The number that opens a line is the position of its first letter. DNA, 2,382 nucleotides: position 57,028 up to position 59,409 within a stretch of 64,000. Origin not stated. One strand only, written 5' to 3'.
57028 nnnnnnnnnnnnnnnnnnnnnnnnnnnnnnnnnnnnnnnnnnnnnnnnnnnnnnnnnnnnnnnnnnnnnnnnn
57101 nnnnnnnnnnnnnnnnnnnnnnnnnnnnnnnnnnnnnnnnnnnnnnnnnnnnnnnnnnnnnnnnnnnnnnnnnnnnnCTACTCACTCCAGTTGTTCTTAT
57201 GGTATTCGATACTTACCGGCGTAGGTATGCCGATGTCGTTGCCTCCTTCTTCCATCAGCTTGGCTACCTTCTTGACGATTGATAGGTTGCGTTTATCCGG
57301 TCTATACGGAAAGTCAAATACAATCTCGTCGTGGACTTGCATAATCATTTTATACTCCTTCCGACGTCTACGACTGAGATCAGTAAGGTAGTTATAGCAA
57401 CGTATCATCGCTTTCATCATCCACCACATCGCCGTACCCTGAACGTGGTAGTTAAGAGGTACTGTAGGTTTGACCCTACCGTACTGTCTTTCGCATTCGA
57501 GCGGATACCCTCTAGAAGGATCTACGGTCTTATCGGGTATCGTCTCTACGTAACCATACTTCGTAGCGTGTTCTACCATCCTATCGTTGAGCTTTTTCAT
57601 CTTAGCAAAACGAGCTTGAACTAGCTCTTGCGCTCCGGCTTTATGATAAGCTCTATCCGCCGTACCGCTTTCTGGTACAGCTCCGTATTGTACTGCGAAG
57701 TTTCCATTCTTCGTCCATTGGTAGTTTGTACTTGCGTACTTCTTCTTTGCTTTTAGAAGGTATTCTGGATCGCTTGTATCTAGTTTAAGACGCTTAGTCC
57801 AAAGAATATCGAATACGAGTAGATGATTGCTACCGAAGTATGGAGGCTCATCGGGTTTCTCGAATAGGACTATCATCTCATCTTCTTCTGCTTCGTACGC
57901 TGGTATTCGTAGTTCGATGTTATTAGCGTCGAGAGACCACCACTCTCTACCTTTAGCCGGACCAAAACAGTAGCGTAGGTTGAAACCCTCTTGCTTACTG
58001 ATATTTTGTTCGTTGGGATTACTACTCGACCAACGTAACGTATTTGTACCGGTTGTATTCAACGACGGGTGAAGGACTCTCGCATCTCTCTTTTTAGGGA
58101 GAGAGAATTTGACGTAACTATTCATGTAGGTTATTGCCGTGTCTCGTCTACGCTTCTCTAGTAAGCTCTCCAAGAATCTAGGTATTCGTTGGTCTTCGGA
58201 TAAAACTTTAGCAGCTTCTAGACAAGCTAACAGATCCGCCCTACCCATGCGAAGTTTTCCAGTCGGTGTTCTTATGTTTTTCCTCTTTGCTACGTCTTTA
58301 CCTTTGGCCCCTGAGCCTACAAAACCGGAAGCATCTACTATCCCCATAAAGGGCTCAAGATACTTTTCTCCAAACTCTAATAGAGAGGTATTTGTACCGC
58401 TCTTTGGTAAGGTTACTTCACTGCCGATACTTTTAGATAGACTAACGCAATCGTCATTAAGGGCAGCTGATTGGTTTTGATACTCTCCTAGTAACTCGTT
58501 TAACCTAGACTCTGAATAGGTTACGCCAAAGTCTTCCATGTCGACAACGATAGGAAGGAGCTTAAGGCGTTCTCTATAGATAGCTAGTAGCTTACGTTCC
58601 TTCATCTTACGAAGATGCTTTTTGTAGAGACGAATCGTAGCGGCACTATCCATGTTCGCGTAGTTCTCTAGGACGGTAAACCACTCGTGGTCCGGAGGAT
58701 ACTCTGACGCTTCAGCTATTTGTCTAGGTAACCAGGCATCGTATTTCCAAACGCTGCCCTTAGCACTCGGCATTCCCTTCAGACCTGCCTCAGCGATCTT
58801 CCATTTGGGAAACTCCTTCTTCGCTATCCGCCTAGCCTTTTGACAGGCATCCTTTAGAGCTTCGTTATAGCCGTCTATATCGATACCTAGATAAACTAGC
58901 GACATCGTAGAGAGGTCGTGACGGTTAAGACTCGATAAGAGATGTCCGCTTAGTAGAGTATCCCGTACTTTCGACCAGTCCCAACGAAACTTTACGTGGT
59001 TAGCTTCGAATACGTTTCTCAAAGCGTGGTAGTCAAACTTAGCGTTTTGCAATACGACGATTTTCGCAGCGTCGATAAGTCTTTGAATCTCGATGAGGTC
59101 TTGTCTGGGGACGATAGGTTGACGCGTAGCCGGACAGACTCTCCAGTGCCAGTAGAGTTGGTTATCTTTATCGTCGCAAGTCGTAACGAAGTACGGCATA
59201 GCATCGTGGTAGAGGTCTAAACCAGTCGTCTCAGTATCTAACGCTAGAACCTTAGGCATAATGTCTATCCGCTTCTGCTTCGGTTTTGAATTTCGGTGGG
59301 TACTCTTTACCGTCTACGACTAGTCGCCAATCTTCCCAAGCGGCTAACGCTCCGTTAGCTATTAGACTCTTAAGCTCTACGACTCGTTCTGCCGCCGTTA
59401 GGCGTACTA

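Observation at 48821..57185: Putative thymidine (5-hmdU-derived) DNA hypermodification gene cluster next to the DNA polymerase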

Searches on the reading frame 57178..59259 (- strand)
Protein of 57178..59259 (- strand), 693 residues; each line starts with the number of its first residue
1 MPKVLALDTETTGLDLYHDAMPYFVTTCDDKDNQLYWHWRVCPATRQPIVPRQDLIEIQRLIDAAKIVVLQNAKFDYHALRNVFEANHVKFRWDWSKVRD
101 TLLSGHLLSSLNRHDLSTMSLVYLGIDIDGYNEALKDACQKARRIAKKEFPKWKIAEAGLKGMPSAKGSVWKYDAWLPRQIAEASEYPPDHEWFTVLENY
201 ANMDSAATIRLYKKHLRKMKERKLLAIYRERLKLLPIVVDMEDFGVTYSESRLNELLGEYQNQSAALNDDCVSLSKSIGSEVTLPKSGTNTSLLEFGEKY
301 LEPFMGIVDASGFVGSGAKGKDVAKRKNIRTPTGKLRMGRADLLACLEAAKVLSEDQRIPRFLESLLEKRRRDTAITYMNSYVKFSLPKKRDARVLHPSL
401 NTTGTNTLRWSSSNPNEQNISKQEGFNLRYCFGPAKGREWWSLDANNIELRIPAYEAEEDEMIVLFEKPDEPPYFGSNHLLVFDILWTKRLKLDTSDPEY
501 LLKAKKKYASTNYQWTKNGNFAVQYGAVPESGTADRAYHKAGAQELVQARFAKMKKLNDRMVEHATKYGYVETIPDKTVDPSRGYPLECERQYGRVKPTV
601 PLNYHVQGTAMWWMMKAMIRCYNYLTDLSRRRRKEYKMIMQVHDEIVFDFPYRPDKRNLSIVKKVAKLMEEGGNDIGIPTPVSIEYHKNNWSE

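Call 65: search_protein_families(library=pfam, proteins=[window:57178-59259:-], max_evalue=0.01)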
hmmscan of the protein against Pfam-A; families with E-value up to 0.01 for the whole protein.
window:57178-59259:- (693 aa): 2 families
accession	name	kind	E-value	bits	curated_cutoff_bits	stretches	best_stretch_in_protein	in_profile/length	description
PF00476.26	DNA_pol_A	-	1.6e-31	110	34.3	1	361-692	74-380/381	DNA polymerase family A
PF01612.26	DNA_pol_A_exo1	-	1.4e-07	32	23.6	1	3-214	21-167/173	3'-5' exonuclease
